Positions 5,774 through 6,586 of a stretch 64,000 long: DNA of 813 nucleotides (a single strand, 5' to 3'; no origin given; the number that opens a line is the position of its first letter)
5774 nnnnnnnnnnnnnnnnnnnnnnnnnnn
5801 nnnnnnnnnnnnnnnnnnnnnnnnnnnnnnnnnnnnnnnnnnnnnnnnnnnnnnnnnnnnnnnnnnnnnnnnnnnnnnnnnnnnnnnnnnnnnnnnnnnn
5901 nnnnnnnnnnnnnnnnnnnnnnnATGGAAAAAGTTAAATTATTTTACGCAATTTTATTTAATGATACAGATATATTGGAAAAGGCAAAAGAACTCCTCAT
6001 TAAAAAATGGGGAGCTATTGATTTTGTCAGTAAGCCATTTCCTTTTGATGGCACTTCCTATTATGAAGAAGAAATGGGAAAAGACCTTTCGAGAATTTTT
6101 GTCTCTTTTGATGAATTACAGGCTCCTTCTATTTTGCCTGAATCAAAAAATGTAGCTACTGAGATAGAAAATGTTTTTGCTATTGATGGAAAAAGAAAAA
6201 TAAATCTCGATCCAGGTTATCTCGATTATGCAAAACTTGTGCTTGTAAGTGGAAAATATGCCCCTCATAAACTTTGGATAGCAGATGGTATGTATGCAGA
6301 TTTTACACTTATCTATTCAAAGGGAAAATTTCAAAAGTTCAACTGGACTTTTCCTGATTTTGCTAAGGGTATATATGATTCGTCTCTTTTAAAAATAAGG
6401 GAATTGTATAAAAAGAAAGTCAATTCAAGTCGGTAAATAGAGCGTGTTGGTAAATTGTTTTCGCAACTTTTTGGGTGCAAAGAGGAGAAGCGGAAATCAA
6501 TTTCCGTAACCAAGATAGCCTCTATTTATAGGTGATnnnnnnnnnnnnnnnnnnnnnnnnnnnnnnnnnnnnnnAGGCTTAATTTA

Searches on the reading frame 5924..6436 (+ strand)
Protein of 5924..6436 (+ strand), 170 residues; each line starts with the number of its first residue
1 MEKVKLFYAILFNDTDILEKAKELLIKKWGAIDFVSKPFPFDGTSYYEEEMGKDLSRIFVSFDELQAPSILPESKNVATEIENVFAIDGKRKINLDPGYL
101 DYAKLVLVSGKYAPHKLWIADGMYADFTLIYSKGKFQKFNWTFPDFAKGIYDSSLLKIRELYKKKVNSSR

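Call 10: search_protein_families(library=pfam, proteins=[window:5924-6436:+], max_evalue=0.001)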
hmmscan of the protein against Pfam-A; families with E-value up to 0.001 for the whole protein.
window:5924-6436:+ (170 aa): 1 family
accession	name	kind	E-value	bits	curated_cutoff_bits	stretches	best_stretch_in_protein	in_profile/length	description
PF14385.11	DUF4416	-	1.3e-53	181.7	27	1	3-162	2-162/162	Domain of unknown function (DUF4416)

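Call 21: find_encoding_contigs(protein=window:5924-6433:+, flank=6000, max_places=10)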
Protein window:5924-6433:+ (170 aa): 21 contigs read that carry it; 10 places shown.
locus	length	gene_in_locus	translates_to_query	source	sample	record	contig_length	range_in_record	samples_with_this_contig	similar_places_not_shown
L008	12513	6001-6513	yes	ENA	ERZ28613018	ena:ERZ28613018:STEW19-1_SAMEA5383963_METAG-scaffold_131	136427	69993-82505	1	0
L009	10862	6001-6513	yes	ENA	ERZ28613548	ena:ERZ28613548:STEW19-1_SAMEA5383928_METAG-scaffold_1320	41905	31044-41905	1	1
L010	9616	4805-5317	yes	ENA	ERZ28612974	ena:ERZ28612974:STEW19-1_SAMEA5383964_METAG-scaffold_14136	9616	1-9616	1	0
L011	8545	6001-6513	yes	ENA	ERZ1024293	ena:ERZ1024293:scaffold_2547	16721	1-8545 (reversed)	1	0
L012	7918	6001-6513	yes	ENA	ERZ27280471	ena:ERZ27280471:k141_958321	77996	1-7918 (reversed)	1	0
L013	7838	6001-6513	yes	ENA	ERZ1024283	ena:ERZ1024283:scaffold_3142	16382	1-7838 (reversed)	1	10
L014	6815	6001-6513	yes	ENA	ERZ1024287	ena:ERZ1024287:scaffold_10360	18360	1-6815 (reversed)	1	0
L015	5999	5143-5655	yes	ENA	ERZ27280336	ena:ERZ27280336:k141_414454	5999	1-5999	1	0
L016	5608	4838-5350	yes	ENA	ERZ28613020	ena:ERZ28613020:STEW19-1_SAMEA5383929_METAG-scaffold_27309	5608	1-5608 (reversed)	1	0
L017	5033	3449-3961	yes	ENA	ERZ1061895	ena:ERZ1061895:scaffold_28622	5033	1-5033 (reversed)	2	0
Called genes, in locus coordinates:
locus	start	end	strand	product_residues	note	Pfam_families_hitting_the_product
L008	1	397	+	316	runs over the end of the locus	-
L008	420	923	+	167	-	-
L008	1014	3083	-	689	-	PF00009:GTP_EFTU, PF03144:GTP_EFTU_D2, PF22042:EF-G_D2, PF14492:EFG_III, PF03764:EFG_IV, PF00679:EFG_C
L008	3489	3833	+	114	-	-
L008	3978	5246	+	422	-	-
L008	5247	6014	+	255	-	PF00797:Acetyltransf_2 (weak)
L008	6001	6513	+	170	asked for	PF14385:DUF4416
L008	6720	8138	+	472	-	PF01420:Methylase_S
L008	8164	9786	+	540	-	PF09820:AAA-ATPase_like, PF08011:PDDEXK_9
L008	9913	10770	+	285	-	PF19789:DUF6273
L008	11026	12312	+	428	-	-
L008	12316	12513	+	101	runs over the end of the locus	-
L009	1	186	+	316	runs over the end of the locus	-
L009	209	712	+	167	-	-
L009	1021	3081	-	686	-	PF00009:GTP_EFTU, PF03144:GTP_EFTU_D2, PF22042:EF-G_D2, PF14492:EFG_III, PF03764:EFG_IV, PF00679:EFG_C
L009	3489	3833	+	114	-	-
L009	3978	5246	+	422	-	-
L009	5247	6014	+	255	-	PF00797:Acetyltransf_2 (weak)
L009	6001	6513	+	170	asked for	PF14385:DUF4416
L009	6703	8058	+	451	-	PF01420:Methylase_S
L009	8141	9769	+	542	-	PF09820:AAA-ATPase_like, PF08011:PDDEXK_9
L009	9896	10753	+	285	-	PF19789:DUF6273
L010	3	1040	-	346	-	?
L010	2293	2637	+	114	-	-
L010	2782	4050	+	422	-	-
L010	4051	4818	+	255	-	PF00797:Acetyltransf_2 (weak)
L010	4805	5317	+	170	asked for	PF14385:DUF4416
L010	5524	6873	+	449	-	PF01420:Methylase_S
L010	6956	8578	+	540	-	PF09820:AAA-ATPase_like, PF08011:PDDEXK_9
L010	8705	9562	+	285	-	PF19789:DUF6273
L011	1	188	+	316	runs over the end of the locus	-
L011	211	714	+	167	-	-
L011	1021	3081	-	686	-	PF00009:GTP_EFTU, PF03144:GTP_EFTU_D2, PF22042:EF-G_D2, PF14492:EFG_III, PF03764:EFG_IV, PF00679:EFG_C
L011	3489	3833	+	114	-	-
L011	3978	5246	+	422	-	-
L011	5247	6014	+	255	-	PF00797:Acetyltransf_2 (weak)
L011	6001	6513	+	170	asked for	PF14385:DUF4416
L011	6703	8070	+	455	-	PF01420:Methylase_S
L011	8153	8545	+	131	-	?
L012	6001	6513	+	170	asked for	PF14385:DUF4416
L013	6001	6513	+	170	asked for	PF14385:DUF4416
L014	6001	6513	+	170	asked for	PF14385:DUF4416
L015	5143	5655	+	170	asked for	PF14385:DUF4416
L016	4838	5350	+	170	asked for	PF14385:DUF4416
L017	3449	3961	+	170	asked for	PF14385:DUF4416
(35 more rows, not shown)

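Call 58: search_protein_families(library=padloc, proteins=[L008:8164-9786:+], max_evalue=0.001)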
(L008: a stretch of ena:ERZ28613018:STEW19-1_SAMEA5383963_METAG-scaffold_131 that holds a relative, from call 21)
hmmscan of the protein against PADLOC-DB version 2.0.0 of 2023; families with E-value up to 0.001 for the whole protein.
L008:8164-9786:+ (540 aa): 1 family
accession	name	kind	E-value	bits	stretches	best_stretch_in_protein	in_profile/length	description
PDLC02083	Cas4_II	-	0.00015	20.3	1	467-537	71-134/186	-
